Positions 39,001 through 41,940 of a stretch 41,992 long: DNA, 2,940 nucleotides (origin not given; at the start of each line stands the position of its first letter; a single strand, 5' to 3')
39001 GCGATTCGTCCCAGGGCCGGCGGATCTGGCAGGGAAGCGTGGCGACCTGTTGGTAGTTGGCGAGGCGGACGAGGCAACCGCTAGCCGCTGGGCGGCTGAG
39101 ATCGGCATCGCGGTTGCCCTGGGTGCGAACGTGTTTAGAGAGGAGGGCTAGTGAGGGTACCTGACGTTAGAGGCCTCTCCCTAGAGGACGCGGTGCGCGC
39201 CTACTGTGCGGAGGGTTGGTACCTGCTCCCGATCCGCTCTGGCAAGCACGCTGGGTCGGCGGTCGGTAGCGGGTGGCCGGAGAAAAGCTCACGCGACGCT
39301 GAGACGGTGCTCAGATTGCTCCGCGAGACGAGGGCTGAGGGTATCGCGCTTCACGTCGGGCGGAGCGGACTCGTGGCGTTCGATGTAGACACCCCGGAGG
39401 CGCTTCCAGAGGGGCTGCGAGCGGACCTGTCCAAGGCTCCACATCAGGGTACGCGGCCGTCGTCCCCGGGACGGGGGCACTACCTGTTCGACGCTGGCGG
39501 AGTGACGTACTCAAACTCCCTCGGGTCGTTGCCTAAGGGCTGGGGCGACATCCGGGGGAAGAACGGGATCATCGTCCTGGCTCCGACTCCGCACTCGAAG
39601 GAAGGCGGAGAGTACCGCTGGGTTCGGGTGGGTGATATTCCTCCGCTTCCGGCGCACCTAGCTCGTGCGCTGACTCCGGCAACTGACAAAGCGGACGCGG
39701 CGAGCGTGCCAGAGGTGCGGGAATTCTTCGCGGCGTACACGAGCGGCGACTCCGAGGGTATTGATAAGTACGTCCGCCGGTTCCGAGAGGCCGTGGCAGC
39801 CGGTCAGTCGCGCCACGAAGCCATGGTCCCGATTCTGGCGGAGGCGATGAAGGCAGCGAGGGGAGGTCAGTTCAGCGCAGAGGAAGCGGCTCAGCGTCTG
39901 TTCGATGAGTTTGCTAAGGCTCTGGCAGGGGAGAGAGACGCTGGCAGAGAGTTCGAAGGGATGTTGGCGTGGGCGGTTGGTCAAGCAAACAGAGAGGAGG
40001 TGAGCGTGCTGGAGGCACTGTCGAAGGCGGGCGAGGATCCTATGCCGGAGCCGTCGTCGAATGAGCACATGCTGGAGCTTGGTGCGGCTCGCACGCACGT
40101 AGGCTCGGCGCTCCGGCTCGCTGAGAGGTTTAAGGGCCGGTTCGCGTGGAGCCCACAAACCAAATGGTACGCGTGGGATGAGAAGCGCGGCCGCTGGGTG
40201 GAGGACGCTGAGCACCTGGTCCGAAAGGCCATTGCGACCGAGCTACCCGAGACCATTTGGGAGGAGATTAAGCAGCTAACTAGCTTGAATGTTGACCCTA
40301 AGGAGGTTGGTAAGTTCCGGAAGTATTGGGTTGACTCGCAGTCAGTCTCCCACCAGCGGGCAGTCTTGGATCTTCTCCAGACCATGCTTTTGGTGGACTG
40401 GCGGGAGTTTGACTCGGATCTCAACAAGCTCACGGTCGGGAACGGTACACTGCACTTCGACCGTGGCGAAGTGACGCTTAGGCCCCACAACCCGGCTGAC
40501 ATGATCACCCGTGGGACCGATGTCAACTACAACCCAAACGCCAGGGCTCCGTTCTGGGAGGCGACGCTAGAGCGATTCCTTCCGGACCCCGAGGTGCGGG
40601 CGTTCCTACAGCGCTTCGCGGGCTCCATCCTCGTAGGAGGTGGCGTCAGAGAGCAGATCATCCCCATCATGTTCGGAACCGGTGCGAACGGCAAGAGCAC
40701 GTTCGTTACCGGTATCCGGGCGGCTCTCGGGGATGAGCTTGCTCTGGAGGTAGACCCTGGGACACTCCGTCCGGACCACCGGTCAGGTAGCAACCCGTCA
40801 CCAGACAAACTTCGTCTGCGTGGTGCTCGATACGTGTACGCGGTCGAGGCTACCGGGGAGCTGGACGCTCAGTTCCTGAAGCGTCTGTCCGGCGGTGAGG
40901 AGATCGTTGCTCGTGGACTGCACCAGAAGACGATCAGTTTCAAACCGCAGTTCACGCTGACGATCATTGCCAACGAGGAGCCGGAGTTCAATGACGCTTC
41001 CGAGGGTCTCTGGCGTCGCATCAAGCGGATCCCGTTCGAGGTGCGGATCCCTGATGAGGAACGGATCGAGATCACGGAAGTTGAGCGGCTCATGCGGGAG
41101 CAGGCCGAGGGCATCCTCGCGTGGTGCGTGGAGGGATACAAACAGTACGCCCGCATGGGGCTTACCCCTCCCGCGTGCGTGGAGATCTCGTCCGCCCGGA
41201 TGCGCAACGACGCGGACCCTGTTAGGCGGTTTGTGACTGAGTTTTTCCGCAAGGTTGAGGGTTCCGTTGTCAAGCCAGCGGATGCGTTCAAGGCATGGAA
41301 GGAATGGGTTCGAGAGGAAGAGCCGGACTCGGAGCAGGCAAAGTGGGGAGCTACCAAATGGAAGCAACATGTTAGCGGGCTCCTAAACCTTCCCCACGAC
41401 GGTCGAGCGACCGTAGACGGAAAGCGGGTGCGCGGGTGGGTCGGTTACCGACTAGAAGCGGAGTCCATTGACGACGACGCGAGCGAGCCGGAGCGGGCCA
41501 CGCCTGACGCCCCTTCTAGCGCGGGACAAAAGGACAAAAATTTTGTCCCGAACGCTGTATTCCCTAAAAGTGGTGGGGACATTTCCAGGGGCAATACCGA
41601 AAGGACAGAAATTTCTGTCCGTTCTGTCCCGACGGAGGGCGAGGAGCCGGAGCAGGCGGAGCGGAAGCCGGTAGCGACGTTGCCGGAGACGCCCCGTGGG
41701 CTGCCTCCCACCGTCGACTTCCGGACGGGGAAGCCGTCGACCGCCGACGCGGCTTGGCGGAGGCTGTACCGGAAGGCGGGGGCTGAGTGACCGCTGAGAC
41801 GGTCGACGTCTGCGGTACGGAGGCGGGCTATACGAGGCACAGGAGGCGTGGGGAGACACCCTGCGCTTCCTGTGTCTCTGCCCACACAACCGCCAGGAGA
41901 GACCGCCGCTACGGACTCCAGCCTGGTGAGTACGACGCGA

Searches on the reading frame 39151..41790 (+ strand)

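Call 79: search_protein_families(library=phrogs, proteins=[window:39151-41790:+], max_evalue=0.001)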
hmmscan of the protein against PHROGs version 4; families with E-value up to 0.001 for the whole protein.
window:39151-41790:+ (879 aa): 11 families
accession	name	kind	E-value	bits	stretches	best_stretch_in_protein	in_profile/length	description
phrog_1156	-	DNA, RNA and nucleotide metabolism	4.4e-116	390.4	1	11-774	13-831/855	DNA primase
phrog_6088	-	DNA, RNA and nucleotide metabolism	1.7e-75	255.9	1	322-771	340-766/772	DNA primase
phrog_2478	-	DNA, RNA and nucleotide metabolism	1.3e-71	242.8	1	202-726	293-806/854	DNA polymerase/primase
phrog_1829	-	DNA, RNA and nucleotide metabolism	4.9e-70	237.6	1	311-775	321-762/772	DNA primase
phrog_10729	-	DNA, RNA and nucleotide metabolism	2e-52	179.4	1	13-281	16-297/722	DNA polymerase/primase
phrog_16950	-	DNA, RNA and nucleotide metabolism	1.9e-46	159.4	1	286-697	338-761/843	DNA primase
phrog_864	-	DNA, RNA and nucleotide metabolism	6.8e-46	158.2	1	397-723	264-582/1064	DNA primase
phrog_1883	-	DNA, RNA and nucleotide metabolism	2.1e-41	143.1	1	383-721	373-710/756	DNA helicase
phrog_7601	-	unknown function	9.4e-20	72.2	1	506-723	24-236/289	-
phrog_16213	-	DNA, RNA and nucleotide metabolism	4.4e-06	26.3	1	403-675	290-562/732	DNA primase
phrog_4210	-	DNA, RNA and nucleotide metabolism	1.2e-05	24.3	1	479-764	153-425/1304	DNA polymerase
